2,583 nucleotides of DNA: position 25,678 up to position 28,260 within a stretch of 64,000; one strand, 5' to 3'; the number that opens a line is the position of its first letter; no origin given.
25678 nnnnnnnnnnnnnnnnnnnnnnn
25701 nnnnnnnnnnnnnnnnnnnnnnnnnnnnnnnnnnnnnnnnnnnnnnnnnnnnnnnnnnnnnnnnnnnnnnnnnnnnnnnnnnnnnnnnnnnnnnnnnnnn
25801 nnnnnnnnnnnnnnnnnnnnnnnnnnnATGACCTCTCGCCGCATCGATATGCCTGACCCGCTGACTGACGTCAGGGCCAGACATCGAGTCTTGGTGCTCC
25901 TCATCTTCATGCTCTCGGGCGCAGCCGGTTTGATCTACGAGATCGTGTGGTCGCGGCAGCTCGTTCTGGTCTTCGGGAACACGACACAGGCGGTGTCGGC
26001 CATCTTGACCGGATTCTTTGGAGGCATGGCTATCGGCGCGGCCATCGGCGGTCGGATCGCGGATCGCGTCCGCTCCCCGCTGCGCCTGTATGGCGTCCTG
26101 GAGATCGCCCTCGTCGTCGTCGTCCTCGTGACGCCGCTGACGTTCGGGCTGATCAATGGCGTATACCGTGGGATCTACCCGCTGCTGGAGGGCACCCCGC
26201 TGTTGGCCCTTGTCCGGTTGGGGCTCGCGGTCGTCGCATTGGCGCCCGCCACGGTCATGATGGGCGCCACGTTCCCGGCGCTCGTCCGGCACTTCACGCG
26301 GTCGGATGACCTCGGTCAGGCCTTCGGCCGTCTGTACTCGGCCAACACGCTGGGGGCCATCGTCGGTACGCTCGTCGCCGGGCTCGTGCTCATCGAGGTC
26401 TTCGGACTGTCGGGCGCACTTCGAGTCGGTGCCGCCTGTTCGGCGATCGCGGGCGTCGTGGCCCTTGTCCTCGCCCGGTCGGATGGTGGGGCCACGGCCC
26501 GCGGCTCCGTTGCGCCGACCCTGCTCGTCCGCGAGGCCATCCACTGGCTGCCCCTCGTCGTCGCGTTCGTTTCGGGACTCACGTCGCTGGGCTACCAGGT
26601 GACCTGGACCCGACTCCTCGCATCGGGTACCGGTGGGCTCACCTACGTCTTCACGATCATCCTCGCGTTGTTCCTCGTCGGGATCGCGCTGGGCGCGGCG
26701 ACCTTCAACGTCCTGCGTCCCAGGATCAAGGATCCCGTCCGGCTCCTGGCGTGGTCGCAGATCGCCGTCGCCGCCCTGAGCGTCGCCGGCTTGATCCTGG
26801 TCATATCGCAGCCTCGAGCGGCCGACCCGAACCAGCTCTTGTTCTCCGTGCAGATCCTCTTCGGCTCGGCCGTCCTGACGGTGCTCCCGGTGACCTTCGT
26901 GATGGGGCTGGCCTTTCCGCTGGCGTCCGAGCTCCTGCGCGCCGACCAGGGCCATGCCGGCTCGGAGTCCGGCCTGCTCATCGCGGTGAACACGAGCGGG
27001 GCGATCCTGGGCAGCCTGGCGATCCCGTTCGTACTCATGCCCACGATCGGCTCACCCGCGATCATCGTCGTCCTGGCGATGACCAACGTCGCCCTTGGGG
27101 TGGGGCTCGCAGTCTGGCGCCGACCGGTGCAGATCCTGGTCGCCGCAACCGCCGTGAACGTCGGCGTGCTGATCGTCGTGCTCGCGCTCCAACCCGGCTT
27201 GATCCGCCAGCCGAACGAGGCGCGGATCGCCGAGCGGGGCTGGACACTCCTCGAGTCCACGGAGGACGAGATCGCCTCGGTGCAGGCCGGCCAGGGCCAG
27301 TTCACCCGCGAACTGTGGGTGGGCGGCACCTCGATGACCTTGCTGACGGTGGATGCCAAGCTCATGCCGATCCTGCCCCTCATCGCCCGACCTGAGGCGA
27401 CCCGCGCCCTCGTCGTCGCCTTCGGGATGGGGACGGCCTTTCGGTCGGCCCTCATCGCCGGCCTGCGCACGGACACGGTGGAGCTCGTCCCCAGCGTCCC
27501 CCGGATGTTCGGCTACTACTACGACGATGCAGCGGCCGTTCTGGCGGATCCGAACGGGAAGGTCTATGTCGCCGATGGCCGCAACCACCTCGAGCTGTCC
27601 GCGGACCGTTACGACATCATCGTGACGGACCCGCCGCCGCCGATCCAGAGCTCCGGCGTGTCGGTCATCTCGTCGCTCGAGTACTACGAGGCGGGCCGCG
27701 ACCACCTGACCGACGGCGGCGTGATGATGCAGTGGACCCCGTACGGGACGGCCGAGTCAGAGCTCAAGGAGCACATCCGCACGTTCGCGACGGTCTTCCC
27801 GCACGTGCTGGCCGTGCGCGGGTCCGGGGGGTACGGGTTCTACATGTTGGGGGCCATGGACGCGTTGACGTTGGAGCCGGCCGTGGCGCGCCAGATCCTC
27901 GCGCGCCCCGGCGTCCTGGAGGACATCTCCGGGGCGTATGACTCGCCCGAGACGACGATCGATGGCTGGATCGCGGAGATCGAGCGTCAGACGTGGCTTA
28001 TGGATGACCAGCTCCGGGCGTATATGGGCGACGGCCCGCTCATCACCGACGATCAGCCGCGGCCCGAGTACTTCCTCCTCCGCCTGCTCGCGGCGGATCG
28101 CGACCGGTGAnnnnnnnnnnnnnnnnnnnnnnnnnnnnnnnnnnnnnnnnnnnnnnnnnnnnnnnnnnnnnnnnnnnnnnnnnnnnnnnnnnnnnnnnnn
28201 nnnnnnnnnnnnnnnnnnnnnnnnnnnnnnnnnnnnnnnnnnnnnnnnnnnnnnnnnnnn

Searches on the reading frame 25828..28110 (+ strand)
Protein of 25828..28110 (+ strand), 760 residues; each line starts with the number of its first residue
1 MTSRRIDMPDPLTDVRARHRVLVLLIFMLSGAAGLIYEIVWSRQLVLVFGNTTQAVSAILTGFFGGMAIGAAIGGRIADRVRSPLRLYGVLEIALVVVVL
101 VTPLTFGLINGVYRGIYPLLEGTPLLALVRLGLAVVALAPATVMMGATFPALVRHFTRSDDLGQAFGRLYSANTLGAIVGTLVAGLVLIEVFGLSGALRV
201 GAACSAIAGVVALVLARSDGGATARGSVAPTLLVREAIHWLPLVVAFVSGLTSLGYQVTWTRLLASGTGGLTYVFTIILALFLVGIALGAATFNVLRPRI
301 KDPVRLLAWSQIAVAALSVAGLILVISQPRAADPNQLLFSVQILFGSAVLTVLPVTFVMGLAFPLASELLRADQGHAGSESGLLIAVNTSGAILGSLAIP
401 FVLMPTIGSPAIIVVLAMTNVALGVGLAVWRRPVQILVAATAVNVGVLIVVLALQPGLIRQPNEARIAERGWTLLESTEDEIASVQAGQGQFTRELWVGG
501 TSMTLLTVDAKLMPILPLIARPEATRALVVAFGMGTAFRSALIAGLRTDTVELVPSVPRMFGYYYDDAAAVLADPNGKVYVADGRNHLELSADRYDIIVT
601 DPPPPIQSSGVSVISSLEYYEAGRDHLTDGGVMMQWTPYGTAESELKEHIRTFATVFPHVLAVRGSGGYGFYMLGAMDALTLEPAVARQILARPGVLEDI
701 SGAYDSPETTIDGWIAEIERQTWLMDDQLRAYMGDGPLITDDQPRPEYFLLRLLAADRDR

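Call 56: search_protein_families(library=pfam, proteins=[window:25828-28110:+], max_evalue=0.0001)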
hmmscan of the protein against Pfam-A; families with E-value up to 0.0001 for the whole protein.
window:25828-28110:+ (760 aa): 1 family
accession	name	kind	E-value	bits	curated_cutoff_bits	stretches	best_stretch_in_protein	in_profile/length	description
PF07690.21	MFS_1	-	5.7e-07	29.2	33.4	1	25-395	4-346/347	Major Facilitator Superfamily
